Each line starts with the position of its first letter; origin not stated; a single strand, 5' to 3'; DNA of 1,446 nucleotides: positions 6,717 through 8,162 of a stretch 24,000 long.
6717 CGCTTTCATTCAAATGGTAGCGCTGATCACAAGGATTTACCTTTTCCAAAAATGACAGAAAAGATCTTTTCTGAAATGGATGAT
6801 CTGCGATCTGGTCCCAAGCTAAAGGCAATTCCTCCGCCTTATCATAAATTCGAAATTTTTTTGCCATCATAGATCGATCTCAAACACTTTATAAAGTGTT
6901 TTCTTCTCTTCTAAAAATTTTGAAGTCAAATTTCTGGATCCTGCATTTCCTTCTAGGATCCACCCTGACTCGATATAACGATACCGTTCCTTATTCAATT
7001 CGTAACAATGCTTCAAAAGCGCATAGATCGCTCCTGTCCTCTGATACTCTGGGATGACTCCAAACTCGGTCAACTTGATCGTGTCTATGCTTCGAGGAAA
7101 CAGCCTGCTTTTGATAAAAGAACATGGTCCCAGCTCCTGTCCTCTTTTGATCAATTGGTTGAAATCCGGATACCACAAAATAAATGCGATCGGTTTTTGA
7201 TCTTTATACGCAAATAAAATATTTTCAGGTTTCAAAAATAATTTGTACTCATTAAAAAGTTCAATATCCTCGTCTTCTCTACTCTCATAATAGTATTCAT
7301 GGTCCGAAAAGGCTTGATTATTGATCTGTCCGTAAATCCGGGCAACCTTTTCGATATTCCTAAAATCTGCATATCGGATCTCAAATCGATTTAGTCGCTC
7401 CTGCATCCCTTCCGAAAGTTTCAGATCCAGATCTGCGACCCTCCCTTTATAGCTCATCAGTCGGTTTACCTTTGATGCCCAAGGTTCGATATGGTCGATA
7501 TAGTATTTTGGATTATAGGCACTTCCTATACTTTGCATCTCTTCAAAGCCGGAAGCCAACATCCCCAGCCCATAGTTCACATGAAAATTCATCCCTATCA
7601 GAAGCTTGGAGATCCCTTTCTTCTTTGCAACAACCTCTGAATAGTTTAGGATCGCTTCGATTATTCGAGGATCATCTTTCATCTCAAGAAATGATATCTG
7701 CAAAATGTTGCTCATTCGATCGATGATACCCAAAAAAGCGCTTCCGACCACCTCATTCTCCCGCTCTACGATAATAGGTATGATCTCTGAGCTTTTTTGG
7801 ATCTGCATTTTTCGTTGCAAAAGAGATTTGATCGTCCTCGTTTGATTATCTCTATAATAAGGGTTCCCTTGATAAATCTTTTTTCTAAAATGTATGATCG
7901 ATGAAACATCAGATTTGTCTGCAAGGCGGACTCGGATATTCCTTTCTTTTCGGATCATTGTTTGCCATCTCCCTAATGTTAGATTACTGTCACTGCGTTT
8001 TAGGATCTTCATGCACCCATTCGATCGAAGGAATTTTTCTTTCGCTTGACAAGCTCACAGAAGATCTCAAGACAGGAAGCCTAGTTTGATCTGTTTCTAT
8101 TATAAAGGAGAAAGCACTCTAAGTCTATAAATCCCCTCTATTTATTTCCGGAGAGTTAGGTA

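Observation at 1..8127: Orphan operon: three paralogous B12-dependent radical SAM enzymes, a SAM methyltransferase, a membrane metallophosphoesterase and two GNAT/FemAB-fold acyltransferases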

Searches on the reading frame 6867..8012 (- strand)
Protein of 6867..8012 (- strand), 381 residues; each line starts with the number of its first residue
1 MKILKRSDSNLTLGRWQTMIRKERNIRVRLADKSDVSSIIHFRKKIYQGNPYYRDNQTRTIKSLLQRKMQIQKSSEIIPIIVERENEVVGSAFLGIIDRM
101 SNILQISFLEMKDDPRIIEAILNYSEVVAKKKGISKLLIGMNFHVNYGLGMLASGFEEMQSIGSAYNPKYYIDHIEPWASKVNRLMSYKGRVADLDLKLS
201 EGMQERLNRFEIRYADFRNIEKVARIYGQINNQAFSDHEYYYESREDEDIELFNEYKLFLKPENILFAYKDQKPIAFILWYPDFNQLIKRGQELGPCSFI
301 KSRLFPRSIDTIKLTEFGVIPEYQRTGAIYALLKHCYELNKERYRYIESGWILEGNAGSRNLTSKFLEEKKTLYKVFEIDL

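Call 8: search_protein_families(library=pfam, proteins=[window:6867-8012:-], max_evalue=0.01)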
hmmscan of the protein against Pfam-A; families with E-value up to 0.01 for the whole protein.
window:6867-8012:- (381 aa): 2 families
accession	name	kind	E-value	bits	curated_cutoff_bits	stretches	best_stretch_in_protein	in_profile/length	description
PF00583.31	Acetyltransf_1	-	2.4e-07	31.5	20.7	1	239-363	10-111/116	Acetyltransferase (GNAT) family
PF25479.1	Vts1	-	0.0022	17.9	27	1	316-338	7-29/45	RNA-binding protein vts1-like domain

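Call 9: search_protein_families(library=ncbifam, proteins=[window:6867-8012:-], max_evalue=0.01)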
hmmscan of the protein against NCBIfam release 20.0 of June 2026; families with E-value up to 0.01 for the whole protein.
window:6867-8012:- (381 aa): 0 families

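Call 32: find_homologous_proteins(query=window:6867-8012:-)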
Query window:6867-8012:- (381 aa): 122 proteins with E <= 0.001 among 2662 candidates; the best 120 are listed.
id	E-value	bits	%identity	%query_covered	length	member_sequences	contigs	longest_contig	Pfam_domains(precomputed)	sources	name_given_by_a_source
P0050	8.2e-234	794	99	95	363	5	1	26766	PF00583.32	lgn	-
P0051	3.7e-202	689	85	95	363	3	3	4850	PF00583.32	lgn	-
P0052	8.5e-157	540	65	95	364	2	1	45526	PF00583.32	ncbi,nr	ncbi:MAG: hypothetical protein Q4A75_02890 [Peptostreptococcaceae bacterium]|nr:hypothetical protein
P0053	5.8e-149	514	61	94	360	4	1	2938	PF00583.32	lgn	-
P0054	1.0e-145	504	61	93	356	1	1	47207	-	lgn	-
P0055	6.4e-145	501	60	93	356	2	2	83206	PF00583.32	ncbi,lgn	-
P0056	4.4e-141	489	61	94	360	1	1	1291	PF00583.32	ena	-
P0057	1.7e-132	460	55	94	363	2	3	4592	PF13527.14,PF00583.32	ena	-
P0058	3.4e-131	456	57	93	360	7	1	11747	-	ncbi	-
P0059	3.4e-130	453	54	93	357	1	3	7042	PF00583.32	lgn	-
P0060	1.8e-127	444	56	93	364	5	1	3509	PF00583.32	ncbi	-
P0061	2.9e-127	443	54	93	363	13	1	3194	PF00583.32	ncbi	-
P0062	3.2e-120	420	57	86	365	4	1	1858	PF00583.32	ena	-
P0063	7.8e-106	373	46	93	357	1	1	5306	-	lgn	-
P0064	7.2e-105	369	45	92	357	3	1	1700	-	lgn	-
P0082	3.9e-87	311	40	93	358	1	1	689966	-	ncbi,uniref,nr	ncbi:hypothetical protein [Desulfuribacillus alkaliarsenatis]|uniref:N-acetyltransferase domain-cont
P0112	4.2e-65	239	35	88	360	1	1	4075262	-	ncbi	ncbi:GNAT family N-acetyltransferase [Candidatus Electrothrix laxa]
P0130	1.2e-58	217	30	93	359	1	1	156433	PF13508.14,PF00583.32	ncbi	-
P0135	1.0e-55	208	33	90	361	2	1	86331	PF00583.32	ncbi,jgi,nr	ncbi:MAG: GNAT family N-acetyltransferase [Defluviitaleaceae bacterium]|nr:GNAT family N-acetyltrans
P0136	1.7e-55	207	34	93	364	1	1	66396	PF00583.32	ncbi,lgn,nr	ncbi:MAG: hypothetical protein K6E50_02470 [Lachnospiraceae bacterium]|nr:hypothetical protein [Lach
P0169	6.7e-15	73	28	80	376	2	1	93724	PF00583.32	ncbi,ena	-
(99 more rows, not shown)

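Call 33: find_encoding_contigs(protein=P0112, flank=10000, max_places=1)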
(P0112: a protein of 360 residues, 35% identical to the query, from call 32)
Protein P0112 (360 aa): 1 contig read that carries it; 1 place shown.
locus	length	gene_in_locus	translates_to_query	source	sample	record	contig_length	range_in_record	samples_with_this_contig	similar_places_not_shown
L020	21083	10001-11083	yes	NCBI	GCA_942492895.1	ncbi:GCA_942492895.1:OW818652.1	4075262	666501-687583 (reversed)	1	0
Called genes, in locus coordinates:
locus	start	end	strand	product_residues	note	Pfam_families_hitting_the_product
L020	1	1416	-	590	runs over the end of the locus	PF17203:sCache_3_2 (faint), PF00672:HAMP, PF02518:HATPase_c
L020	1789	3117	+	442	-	PF02127:Peptidase_M18, PF05343:Peptidase_M42 (faint)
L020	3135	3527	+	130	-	PF02675:AdoMet_dc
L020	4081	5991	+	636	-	PF01734:Patatin (faint)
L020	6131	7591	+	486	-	-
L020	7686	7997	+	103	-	-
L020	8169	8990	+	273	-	PF00215:OMPdecase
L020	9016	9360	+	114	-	PF13606:Ank_3 (faint), PF12796:Ank_2, PF13857:Ank_5 (weak), PF00023:Ank (faint), PF13637:Ank_4 (weak)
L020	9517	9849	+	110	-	-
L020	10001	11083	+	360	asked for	-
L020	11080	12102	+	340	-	PF13480:Acetyltransf_6 (weak)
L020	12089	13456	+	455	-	PF02310:B12-binding, PF04055:Radical_SAM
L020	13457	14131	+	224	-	PF13489:Methyltransf_23, PF01209:Ubie_methyltran, PF03291:mRNA_G-N7_MeTrfase (weak), PF13847:Methyltransf_31, PF08241:Methyltransf_11, PF08242:Methyltransf_12, PF13649:Methyltransf_25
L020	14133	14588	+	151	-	PF02639:DUF188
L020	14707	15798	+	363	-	PF04551:GcpE, PF26540:GcpE_C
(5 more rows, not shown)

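Call 34: find_encoding_contigs(protein=P0082, flank=10000, max_places=1)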
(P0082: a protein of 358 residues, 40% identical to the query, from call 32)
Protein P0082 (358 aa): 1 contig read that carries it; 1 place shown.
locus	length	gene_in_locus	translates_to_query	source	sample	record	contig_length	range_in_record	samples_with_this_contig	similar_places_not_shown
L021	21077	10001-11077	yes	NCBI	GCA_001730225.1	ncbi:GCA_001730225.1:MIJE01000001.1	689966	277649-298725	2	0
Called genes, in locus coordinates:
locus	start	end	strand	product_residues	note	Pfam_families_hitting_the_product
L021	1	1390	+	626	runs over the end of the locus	PF19864:Radical_SAM_N2, PF04055:Radical_SAM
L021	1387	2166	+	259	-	PF10105:DUF2344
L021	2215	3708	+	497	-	PF10150:RNase_E_G, PF20833:RNase_E_G_Thio (weak)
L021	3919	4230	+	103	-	PF00829:Ribosomal_L21p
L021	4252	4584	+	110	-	PF04327:Peptidase_Prp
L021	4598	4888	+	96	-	PF01016:Ribosomal_L27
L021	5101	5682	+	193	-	PF14689:SPOB_a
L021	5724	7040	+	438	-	PF01018:GTP1_OBG, PF00025:Arf (faint), PF01926:MMR_HSR1, PF02421:FeoB_N (weak), PF09269:DUF1967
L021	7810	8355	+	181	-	PF04970:LRAT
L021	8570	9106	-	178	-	-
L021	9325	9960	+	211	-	PF04542:Sigma70_r2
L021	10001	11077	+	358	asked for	-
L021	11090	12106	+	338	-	PF13480:Acetyltransf_6 (weak)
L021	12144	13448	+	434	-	PF02310:B12-binding, PF04055:Radical_SAM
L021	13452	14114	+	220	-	PF02353:CMAS (weak), PF13489:Methyltransf_23, PF01739:CheR (faint), PF05175:MTS (weak), PF13847:Methyltransf_31, PF08241:Methyltransf_11, PF08242:Methyltransf_12, PF13649:Methyltransf_25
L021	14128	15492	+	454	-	PF02310:B12-binding, PF04055:Radical_SAM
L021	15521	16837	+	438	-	PF02310:B12-binding (weak), PF04055:Radical_SAM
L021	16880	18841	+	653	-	PF02310:B12-binding, PF04055:Radical_SAM, PF00625:Guanylate_kin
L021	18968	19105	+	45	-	-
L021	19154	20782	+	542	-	PF07969:Amidohydro_3, PF01979:Amidohydro_1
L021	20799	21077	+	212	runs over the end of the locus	-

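Call 35: find_encoding_contigs(protein=P0136, flank=10000, max_places=1)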
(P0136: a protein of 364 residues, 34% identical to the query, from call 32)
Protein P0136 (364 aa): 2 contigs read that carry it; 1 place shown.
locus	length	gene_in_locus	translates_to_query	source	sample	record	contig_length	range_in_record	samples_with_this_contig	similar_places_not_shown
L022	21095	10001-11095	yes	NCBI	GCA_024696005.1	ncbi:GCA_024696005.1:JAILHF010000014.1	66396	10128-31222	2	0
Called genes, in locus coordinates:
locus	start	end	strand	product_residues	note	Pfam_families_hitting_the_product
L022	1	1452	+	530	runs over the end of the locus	PF11738:DUF3298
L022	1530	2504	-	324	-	PF08902:DUF1848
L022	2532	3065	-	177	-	-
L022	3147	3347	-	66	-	-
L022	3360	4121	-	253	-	PF00142:Fer4_NifH, PF01656:CbiA, PF02374:ArsA_ATPase, PF06564:CBP_BcsQ, PF09140:MipZ, PF10609:ParA, PF13614:AAA_31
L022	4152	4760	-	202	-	PF05154:TM2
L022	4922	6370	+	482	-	PF03062:MBOAT, PF13813:MBOAT_2 (weak)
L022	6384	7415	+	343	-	-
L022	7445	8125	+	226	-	PF00702:Hydrolase, PF13419:HAD_2, PF13242:Hydrolase_like (weak)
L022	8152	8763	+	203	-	-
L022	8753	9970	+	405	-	PF01306:LacY_symp, PF07690:MFS_1, PF12832:MFS_1_like, PF13347:MFS_2 (faint), PF07690:MFS_1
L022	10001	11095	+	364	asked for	PF00583:Acetyltransf_1 (weak)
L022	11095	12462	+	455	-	PF02310:B12-binding, PF04055:Radical_SAM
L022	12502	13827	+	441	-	PF02310:B12-binding, PF04055:Radical_SAM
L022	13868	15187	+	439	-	PF02310:B12-binding, PF04055:Radical_SAM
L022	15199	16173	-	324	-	PF00389:2-Hacid_dh (weak), PF02826:2-Hacid_dh_C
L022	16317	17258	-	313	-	PF13310:Virulence_RhuM, PF02661:Fic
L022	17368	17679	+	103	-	PF13560:HTH_31, PF12844:HTH_19, PF01381:HTH_3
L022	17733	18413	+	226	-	PF00072:Response_reg, PF00486:Trans_reg_C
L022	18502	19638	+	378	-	PF00512:HisKA, PF02518:HATPase_c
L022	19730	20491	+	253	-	PF00005:ABC_tran, PF02463:SMC_N (weak), PF13304:AAA_21 (faint)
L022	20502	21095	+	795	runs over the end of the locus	PF02687:FtsX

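Call 39: search_solved_structures(query=A2, max_evalue=1)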
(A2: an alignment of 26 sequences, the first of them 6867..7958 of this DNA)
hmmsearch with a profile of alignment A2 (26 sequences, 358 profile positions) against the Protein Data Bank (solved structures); distinct sequences matched with E-value up to 1: 6.
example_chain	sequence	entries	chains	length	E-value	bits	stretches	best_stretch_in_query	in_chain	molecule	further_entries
4lx9_A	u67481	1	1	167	0.01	18.2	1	282-325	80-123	ARCHAEAL AMINO-TERMINAL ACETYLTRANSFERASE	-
2x7b_A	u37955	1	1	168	0.011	18.2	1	282-325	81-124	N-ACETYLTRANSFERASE SSO0209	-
4r3k_A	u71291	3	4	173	0.011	18.1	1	282-325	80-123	Uncharacterized N-acetyltransferase SSO0209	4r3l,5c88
6ag5_A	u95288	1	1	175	0.013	17.9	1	282-325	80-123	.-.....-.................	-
6ag4_A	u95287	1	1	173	0.019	17.4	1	282-325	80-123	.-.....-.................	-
7wx5_A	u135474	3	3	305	0.7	12.2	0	283-316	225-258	N-acetyltransferase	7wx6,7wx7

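Call 46: predict_structure(alignment_id=A2)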
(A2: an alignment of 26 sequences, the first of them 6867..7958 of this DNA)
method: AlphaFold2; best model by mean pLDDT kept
length: 363 residues; sequences in the alignment: 26
mean_pLDDT: 93.6   pTM: 0.90
mean pLDDT of the five models: 93.6, 93.4, 93.3, 92.9, 92.5
residues with pLDDT >= 90: 314; 70-90: 44; 50-70: 1; < 50: 4
segments of 3 or more residues with pLDDT < 50: 1-4
pLDDT, mean of each block of 10 residues (from residue 1): 68 95 96 93 94 96 96 98 97 98 98 98 94 96 93 98 97 85 88 96 96 95 94 91 95 97 95 92 92 95 94 94 94 91 85 94 97
secondary structure, 60 per line:
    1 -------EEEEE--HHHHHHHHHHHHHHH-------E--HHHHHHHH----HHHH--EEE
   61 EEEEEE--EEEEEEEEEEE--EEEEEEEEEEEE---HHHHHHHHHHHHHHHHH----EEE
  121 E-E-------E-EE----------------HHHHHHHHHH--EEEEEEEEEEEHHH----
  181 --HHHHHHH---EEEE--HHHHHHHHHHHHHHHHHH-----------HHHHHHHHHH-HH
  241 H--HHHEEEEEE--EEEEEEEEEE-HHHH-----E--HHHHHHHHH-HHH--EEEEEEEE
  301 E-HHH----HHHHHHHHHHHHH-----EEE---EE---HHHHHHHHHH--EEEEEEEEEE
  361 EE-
elements in order: E8-12 H15-29 H40-47 H52-55 E58-66 E69-79 E82-93 H97-113 E118-121 H151-160 E163-173 H183-189 E193-196 H199-216 H228-237 E247-252 E255-264 H266-269 H278-286 E293-301 H310-322 E328-330 H339-348 E351-362

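Call 49: fold_search(model_id=the predicted structure, library=pdb)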
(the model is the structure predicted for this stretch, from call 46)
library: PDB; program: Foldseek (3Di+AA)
matches with E <= 10: 1090; with E <= 0.001: 373
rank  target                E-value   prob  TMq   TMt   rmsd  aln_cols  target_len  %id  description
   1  5kf1_B                1.1e-14  1.00  0.61  0.69   5.8       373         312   13  X-ray structure of a glucosamine N-Acetyltransferase from Clostridium acetobutylicum, apo form, pH 5 (released 2016-07-06)
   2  5kf1_A                1.4e-14  1.00  0.62  0.70   5.5       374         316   14  X-ray structure of a glucosamine N-Acetyltransferase from Clostridium acetobutylicum, apo form, pH 5 (released 2016-07-06)
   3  5kgh_B                1.7e-14  1.00  0.60  0.68   5.9       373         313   13  X-ray structure of a glucosamine N-Acetyltransferase from Clostridium acetobutylicum, mutant Y297F (released 2016-07-06)
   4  5kgh_A                8.3e-14  1.00  0.62  0.69   5.8       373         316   13  X-ray structure of a glucosamine N-Acetyltransferase from Clostridium acetobutylicum, mutant Y297F (released 2016-07-06)
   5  5kf2                  1.2e-13  1.00  0.59  0.67   6.0       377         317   13  X-ray structure of a glucosamine N-Acetyltransferase from Clostridium acetobutylicum, apo form, pH 8 (released 2016-07-06)
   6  5kga_A                3.3e-13  1.00  0.60  0.67   6.0       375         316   13  X-ray structure of a glucosamine N-Acetyltransferase from Clostridium acetobutylicum, mutant D287N, in complex with N- (released 2016-07-06)
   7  7q3a_B                6.9e-13  1.00  0.61  0.65   5.5       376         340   11  Crystal structure of MAB_4324 a tandem repeat GNAT from Mycobacterium abscessus (released 2022-05-04)
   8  7q3a_A                1.0e-12  1.00  0.60  0.64   5.7       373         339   11  Crystal structure of MAB_4324 a tandem repeat GNAT from Mycobacterium abscessus (released 2022-05-04)
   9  2wpw_C                2.7e-12  1.00  0.55  0.60   6.5       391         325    9  Tandem GNAT protein from the clavulanic acid biosynthesis pathway (without AcCoA) (released 2009-12-29)
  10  4zm6_A                3.1e-12  1.00  0.59  0.29   6.4       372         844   11  A unique GCN5-related glucosamine N-acetyltransferase region exist in the fungal multi-domain GH3 beta-N-acetylglucosa (released 2015-12-09)
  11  2wpw_B                8.4e-12  1.00  0.53  0.58   7.0       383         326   11  Tandem GNAT protein from the clavulanic acid biosynthesis pathway (without AcCoA) (released 2009-12-29)
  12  1ozp                  1.2e-11  1.00  0.53  0.64   6.1       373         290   12  Crystal Structure of Rv0819 from Mycobacterium tuberculosis MshD-Mycothiol Synthase Acetyl-Coenzyme A Complex. (released 2003-09-09)
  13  6wqb                  1.6e-11  1.00  0.40  0.48   8.6       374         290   12  Crystal structure of VipF from Legionella hackeliae in complex with acetyl-CoA (released 2021-11-10)
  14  2wpw_A                1.7e-11  1.00  0.53  0.58   7.1       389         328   10  Tandem GNAT protein from the clavulanic acid biosynthesis pathway (without AcCoA) (released 2009-12-29)
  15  7wx7                  2.2e-11  1.00  0.41  0.49   8.3       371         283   10  complex of a legionella acetyltransferase VipF and COA/ACO (released 2023-02-22)
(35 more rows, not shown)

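Call 54: find_related_loci(query=A2, collection=metagenome_contigs, flank=10000)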
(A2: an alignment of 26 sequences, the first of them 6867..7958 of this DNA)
Query A2 (363 aa) in metagenome_contigs; peptide patterns used: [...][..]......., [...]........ (x = any residue, [..] = any of these).
411 stretches matched a pattern; 294 encode a relative of the query (tblastn E <= 1e-3); the best 80 are kept; 80 distinct loci.
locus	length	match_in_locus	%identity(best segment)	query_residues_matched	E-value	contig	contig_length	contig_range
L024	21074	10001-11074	44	8-363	1e-103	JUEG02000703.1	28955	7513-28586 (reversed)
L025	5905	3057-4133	43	7-363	7e-103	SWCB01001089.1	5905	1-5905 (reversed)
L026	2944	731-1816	42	1-360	4e-104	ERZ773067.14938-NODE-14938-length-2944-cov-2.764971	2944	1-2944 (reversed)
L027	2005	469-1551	44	5-363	3e-105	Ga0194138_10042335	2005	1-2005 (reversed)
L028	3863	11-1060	44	13-360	3e-100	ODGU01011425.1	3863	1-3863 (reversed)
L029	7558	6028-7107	43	3-360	2e-98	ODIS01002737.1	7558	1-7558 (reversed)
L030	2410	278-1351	40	7-362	3e-100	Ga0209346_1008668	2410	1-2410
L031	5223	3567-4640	40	7-362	2e-96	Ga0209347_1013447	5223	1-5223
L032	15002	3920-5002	43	2-360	3e-95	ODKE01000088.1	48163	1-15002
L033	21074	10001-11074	41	8-363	2e-95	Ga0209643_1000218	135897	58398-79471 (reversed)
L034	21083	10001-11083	43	2-360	6e-95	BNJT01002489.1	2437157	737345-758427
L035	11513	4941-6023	43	2-360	4e-95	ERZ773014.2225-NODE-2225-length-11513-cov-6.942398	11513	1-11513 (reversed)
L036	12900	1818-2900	43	2-360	6e-95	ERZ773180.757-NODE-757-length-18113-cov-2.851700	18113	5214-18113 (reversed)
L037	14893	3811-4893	43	2-360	6e-95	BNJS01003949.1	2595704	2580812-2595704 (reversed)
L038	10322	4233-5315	43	2-360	1e-94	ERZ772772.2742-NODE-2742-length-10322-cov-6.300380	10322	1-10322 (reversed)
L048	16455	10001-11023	44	22-360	1e-87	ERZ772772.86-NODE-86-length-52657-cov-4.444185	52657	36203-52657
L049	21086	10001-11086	37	4-363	7e-87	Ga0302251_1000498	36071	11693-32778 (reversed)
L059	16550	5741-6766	37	24-363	2e-81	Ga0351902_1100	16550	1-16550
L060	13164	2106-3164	39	13-363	1e-81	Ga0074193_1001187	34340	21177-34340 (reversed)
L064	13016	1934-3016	38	5-363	3e-80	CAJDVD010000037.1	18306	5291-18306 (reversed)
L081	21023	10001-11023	36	21-359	3e-73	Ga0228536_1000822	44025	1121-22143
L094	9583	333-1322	36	21-348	4e-70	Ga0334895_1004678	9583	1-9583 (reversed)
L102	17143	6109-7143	36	21-363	8e-69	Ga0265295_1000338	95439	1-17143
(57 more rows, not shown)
